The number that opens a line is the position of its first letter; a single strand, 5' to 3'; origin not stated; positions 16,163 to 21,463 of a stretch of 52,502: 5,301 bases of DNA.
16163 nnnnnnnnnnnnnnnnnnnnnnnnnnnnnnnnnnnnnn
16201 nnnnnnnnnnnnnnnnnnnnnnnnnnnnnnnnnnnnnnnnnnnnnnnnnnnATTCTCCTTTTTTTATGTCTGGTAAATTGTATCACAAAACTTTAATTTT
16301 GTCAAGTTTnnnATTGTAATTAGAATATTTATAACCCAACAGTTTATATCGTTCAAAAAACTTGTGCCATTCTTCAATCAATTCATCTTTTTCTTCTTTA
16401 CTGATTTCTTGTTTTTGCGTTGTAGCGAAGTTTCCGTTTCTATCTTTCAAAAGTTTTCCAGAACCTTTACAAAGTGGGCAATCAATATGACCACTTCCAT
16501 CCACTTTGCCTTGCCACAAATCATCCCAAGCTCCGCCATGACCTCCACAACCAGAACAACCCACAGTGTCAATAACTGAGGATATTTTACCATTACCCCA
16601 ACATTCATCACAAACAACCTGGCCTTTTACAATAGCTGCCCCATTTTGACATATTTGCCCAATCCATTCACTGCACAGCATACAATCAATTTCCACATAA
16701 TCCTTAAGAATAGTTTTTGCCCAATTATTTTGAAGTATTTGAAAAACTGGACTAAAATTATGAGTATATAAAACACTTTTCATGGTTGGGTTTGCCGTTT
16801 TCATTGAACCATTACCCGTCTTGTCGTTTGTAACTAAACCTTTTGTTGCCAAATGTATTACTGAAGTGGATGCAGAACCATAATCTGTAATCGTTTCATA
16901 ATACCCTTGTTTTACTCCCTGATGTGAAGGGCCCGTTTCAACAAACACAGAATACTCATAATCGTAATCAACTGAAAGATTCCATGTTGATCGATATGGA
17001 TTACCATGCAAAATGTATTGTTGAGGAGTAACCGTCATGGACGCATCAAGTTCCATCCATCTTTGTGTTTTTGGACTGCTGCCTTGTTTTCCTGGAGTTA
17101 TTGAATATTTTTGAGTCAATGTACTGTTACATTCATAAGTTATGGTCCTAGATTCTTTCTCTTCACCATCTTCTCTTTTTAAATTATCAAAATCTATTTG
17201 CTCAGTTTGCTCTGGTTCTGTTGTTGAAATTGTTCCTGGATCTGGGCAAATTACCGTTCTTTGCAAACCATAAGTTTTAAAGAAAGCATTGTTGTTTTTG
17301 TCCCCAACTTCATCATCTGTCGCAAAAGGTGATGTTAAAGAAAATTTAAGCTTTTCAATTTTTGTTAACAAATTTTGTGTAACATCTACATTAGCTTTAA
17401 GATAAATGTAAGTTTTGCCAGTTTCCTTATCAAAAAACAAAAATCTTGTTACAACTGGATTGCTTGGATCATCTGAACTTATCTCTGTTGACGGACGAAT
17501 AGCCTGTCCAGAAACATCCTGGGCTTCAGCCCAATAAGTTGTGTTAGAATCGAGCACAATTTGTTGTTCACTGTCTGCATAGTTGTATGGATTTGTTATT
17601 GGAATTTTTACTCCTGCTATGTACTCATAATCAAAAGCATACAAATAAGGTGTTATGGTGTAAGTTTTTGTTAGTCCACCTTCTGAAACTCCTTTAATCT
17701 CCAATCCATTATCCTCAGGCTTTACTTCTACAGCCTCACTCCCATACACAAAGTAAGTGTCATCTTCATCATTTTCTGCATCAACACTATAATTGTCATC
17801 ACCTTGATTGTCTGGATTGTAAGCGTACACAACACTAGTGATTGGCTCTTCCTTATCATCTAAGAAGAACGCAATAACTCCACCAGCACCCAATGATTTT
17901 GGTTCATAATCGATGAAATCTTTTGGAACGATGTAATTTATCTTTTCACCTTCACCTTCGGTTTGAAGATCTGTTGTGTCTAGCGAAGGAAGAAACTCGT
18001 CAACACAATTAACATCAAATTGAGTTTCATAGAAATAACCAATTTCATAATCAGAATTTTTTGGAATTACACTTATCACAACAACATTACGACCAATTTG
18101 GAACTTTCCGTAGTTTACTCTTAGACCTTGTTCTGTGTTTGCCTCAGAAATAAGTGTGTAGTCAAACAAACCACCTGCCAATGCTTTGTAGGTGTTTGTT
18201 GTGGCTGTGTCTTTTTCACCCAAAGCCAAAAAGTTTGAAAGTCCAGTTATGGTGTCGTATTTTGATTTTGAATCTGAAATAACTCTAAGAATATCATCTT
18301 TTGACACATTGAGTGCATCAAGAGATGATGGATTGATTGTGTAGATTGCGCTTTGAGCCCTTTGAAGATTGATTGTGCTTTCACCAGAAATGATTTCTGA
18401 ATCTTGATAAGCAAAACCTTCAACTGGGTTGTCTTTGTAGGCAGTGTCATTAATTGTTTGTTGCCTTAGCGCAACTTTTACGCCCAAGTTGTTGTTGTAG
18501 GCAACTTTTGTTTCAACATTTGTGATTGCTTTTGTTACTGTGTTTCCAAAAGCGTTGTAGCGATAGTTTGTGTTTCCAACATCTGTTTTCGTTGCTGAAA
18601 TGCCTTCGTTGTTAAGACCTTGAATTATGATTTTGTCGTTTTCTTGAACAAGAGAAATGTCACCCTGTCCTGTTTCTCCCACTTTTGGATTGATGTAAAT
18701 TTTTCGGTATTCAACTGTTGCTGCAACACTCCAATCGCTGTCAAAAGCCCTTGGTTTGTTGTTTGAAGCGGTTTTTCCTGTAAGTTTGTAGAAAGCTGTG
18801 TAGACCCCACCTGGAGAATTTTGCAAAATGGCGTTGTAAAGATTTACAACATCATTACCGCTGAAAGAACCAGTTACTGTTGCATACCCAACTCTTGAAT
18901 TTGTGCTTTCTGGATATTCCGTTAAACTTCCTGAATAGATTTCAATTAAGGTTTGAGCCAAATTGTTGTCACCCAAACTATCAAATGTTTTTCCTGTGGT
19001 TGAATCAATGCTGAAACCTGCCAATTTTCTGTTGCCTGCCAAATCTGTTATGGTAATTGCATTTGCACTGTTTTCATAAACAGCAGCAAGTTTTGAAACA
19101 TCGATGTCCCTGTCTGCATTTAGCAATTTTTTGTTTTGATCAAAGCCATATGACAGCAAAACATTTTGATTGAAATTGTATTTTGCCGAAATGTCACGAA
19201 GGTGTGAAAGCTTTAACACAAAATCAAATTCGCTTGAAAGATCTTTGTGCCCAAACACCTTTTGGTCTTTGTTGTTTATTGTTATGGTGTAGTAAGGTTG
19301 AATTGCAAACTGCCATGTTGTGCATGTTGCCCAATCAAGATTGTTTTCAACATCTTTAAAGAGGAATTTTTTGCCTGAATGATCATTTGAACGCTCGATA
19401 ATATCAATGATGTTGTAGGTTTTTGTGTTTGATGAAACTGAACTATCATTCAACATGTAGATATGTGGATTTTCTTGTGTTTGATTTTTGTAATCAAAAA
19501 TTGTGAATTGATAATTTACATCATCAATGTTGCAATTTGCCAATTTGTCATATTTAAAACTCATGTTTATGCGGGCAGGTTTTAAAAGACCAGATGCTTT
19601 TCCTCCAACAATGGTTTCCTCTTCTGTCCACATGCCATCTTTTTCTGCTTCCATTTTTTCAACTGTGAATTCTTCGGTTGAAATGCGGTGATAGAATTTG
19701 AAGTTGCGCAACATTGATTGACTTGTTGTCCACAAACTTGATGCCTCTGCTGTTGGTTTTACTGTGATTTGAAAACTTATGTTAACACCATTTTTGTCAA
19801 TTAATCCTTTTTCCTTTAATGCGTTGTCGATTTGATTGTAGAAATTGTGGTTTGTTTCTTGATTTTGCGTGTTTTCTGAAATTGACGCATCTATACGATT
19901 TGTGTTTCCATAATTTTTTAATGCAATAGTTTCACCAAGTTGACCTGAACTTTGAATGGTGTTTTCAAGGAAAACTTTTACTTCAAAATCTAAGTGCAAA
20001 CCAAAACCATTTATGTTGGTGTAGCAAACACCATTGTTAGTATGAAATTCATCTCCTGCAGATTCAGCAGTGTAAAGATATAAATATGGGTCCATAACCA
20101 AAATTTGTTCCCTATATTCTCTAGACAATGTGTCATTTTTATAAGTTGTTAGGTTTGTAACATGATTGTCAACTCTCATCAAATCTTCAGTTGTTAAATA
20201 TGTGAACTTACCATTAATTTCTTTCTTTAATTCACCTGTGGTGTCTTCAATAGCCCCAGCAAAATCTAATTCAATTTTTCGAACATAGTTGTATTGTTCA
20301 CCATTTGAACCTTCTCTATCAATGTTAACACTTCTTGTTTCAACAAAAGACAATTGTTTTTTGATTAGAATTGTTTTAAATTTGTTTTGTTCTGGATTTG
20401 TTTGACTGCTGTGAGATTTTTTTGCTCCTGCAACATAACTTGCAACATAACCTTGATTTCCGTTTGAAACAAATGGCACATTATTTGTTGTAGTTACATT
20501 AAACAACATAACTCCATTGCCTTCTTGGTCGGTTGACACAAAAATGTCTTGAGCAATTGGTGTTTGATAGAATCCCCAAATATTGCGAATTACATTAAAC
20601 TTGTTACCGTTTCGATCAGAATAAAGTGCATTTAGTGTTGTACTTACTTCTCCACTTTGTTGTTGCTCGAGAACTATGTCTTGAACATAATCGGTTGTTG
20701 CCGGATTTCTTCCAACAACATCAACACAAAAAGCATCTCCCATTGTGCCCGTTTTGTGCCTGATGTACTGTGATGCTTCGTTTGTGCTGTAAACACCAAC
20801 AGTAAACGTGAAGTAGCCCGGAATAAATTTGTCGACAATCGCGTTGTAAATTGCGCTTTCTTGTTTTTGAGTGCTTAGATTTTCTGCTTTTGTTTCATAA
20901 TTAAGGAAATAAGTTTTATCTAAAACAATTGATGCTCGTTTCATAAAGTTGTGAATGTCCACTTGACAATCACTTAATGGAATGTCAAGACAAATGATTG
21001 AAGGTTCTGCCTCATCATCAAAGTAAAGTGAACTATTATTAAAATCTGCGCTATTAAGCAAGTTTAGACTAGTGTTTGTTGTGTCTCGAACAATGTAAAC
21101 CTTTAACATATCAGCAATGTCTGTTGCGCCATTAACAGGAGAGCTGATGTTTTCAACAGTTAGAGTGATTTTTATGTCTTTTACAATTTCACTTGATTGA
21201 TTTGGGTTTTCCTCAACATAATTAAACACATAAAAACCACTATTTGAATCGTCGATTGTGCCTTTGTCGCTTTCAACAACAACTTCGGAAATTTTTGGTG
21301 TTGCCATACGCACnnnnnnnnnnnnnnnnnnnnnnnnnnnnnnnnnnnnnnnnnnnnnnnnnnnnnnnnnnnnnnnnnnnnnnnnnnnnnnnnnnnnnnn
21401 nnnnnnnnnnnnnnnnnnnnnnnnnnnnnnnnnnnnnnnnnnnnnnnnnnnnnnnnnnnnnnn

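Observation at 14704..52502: A 38-kb locus of three giant envelope proteins plus a bitopic membrane protein may be an uncharacterised cell-surface apparatus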

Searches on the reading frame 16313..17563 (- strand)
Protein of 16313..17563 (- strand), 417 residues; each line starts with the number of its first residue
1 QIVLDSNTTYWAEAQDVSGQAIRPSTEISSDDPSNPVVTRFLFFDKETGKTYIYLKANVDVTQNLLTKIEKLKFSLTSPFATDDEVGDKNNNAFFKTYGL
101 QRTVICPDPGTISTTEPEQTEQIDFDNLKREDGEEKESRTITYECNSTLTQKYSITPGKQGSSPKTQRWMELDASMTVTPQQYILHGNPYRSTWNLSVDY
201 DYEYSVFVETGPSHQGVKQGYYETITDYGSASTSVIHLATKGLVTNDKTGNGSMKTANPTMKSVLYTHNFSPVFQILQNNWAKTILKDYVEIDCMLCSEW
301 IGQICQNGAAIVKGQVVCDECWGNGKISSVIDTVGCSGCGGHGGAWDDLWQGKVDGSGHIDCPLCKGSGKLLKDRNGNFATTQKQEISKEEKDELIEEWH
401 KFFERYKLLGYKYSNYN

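Call 127: search_protein_families(library=pfam, alignment_id=A7, max_evalue=1)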
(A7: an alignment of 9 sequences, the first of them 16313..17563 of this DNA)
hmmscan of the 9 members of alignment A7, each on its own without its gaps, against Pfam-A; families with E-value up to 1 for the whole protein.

A. member 1, window:16313-17563:- (417 aa): 4 families
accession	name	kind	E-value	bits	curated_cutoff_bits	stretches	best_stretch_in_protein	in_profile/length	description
PF15777.11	Anti-TRAP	-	0.00053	20.4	32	1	316-343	11-40/59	Tryptophan RNA-binding attenuator protein inhibitory protein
PF00684.25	DnaJ_CXXCXGXG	-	0.019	15.6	32.7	1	336-376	1-32/65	DnaJ central domain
PF25436.1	BSD2_CRD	-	0.033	14.8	27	1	354-385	8-40/69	BSD2 cysteine rich domain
PF23733.2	GRXCR1-2_C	-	0.33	11.4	26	0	360-379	10-29/47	GRXCR1/2, C-terminal domain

B. families by the number of members that match (of 9 scanned): 17 families
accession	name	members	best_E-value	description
PF00684.25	DnaJ_CXXCXGXG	5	0.00027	DnaJ central domain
PF15777.11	Anti-TRAP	2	0.00053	Tryptophan RNA-binding attenuator protein inhibitory protein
PF25436.1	BSD2_CRD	2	0.01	BSD2 cysteine rich domain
PF17302.8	DUF5351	2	0.015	Family of unknown function (DUF5351)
PF25112.1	zf-AtTam37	2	0.055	AtTam37 zinc finger region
PF23733.2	GRXCR1-2_C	2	0.33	GRXCR1/2, C-terminal domain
PF07699.19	Ephrin_rec_like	1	0.00046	Tyrosine-protein kinase ephrin type A/B receptor-like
PF03302.18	VSP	1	0.0006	Giardia variant-specific surface protein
PF25433.1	DUF7895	1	0.026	Domain of unknown function (DUF7895)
PF16361.10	Peptidase_S8_N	1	0.034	N-terminal of Subtilase family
PF21002.2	TMEM106_N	1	0.061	Transmembrane protein 106 N-terminal region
PF21601.3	GldM_2nd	1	0.11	GldM second domain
PF14599.11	zinc_ribbon_6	1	0.11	Zinc-ribbon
PF22831.2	CATSPERB_Ig-like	1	0.11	CATSPERB Ig-like domain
PF12773.13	DZR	1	0.22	Double zinc ribbon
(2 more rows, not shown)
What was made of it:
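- On DnaJ central zinc-finger domain (PF00684): Five of 9 members give weak hits, best E 2.7e-4 (call 127).
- Closest known: DnaJ-type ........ zinc-finger modules. Same: Weak Pfam matches in all 5 members that carry the motif (call 127).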

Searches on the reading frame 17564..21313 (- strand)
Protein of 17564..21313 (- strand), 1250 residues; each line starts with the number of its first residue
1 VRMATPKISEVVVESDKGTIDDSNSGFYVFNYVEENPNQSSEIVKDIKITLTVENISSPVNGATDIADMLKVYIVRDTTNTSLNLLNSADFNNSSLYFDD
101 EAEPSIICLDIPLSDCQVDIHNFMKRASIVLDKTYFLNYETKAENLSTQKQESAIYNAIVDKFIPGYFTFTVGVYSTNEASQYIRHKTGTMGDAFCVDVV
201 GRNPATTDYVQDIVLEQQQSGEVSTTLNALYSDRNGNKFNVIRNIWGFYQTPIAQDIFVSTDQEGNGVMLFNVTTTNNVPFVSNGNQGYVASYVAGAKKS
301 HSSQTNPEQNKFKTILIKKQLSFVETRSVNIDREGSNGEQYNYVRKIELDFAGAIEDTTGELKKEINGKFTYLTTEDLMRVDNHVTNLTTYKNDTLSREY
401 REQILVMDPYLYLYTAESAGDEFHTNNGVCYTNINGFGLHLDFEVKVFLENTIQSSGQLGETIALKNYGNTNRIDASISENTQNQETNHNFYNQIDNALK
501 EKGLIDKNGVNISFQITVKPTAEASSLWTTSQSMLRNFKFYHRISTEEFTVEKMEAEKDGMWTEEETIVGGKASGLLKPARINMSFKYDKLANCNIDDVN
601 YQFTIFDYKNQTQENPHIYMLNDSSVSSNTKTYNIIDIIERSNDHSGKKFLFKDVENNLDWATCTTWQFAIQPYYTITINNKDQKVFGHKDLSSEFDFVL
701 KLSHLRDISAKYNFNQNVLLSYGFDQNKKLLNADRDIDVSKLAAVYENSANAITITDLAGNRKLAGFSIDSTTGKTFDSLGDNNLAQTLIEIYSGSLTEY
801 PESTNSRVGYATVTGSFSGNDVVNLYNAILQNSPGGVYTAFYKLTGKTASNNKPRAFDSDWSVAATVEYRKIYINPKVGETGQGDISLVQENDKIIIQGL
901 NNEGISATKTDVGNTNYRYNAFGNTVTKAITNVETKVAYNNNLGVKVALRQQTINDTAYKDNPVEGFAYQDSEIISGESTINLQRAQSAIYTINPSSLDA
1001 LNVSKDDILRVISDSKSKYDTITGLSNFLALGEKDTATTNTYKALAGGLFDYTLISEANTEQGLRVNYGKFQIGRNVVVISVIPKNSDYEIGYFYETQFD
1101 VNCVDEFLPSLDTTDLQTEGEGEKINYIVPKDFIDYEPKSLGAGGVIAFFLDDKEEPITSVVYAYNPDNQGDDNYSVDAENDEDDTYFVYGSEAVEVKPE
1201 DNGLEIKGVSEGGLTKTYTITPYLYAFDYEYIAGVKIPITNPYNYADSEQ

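Call 63: search_solved_structures(query=A6, max_evalue=1)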
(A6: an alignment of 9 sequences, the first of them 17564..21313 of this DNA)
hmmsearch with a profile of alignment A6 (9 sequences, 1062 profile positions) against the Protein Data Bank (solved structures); distinct sequences matched with E-value up to 1: 26.
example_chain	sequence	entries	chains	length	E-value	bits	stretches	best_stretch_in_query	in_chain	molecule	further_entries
8hpu_A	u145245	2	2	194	0.44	11.9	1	692-766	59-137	Spike protein S2' | Spike protein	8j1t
8xy9_B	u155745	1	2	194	0.45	11.9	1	692-766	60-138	Spike protein S1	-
8h06_B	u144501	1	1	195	0.45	11.9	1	692-766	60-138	Spike protein S1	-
8zc5_A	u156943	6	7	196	0.45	11.9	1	692-766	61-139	Spike protein S1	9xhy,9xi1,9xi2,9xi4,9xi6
9kvj_G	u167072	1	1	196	0.45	11.9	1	692-766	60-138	Spike protein S1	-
8hws_A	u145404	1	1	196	0.45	11.9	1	692-766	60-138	Spike protein S2'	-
11ol_A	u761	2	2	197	0.46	11.9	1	692-766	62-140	SARS-CoV-2 Omicron BA.4 spike protein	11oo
8wfh_A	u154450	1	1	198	0.46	11.9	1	692-766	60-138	Spike protein S1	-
8xye_C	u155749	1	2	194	0.46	11.9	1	692-766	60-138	Spike protein S1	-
8gpy_A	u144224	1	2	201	0.48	11.8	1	692-766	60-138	Spike protein S1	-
7zxu_E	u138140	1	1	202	0.5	11.7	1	691-766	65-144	Spike protein S1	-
8ix3_G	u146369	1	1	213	0.54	11.6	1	692-766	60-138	BA.4/5 variant spike protein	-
8z86_A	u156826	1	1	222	0.61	11.5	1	691-766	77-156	Spike protein S1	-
8xsj_B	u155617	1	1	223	0.61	11.5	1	691-766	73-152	Spike protein S1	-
8i9g_A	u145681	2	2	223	0.62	11.4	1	691-766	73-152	Spike protein S2'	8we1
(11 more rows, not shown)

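Call 126: search_protein_families(library=pfam, alignment_id=A6, max_evalue=0.1)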
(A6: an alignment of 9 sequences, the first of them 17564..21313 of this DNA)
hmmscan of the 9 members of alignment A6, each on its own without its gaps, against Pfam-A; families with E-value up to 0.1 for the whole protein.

A. member 1, window:17564-21313:- (1250 aa): 1 family
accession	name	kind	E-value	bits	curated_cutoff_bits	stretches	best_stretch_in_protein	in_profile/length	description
PF23685.1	YtiC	-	0.028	14.9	27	1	59-75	2-18/33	YtiC-like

B. families by the number of members that match (of 9 scanned): 4 families
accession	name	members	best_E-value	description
PF13786.12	DUF4179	1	0.01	Domain of unknown function (DUF4179)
PF09158.15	MotCF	1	0.017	Bacteriophage T4 MotA, C-terminal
PF23685.1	YtiC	1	0.028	YtiC-like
PF02829.19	3H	1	0.093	3H domain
